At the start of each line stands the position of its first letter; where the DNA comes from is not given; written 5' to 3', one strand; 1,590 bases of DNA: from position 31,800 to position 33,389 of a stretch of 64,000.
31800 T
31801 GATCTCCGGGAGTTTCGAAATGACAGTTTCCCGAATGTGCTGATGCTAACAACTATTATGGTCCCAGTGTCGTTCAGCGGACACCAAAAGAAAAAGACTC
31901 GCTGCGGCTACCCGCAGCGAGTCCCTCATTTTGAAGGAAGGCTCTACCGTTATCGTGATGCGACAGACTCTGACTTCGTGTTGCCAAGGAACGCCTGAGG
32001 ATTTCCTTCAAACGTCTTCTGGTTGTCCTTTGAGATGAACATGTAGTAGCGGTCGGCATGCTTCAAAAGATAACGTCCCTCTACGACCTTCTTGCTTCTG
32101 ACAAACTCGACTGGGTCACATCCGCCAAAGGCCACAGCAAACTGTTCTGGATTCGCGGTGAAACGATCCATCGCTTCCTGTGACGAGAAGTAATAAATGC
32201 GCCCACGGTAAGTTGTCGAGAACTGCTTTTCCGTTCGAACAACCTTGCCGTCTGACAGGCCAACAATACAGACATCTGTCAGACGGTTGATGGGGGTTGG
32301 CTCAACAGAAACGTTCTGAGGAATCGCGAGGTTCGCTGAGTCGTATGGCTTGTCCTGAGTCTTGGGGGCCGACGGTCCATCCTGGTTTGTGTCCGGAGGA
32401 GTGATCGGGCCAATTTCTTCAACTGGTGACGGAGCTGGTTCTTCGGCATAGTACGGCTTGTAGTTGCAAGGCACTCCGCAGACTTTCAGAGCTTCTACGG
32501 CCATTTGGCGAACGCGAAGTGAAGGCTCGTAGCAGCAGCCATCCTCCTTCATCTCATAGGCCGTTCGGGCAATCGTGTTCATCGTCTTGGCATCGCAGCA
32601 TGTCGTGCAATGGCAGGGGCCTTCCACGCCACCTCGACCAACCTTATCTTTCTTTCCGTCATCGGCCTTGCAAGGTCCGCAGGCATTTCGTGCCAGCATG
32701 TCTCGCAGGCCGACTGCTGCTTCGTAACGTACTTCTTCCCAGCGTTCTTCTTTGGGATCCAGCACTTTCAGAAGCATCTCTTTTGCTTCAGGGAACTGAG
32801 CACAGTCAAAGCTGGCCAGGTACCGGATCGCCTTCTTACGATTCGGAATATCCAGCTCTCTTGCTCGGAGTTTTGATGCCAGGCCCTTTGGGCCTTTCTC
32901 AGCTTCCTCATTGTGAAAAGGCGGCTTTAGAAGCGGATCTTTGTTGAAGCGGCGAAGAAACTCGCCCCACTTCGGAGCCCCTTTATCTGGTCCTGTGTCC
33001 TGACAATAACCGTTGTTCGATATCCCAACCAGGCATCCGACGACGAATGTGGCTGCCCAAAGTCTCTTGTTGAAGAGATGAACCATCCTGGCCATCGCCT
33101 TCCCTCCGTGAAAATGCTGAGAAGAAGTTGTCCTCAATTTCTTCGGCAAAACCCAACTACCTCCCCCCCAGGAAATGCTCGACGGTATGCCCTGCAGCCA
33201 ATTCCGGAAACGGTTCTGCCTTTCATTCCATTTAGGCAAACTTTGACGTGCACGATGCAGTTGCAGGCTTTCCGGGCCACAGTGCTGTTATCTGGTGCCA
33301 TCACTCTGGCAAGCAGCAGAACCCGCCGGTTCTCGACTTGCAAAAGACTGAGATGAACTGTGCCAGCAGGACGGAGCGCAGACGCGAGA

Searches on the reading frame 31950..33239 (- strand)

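Call 6: search_protein_families(library=pfam, proteins=[window:31950-33239:-], max_evalue=0.01)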
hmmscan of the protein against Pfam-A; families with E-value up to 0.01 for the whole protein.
window:31950-33239:- (429 aa): 2 families
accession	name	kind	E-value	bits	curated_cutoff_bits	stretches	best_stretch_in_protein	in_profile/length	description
PF04945.19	YHS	-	1.3e-12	47.9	30.3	1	330-368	6-44/47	YHS domain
PF12018.13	FAP206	-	1.3e-06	28.4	33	0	343-370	223-250/272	Domain of unknown function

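Call 67: search_protein_families(library=ncbifam, proteins=[window:31950-33239:-], max_evalue=0.01)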
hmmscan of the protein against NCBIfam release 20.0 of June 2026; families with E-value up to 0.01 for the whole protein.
window:31950-33239:- (429 aa): 1 family
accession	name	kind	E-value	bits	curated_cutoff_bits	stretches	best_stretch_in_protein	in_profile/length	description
NF041384.1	YHS_seleno_dom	subfamily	4.2e-13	49.5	70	2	330-373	15-58/113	YHS domain-containing (seleno)protein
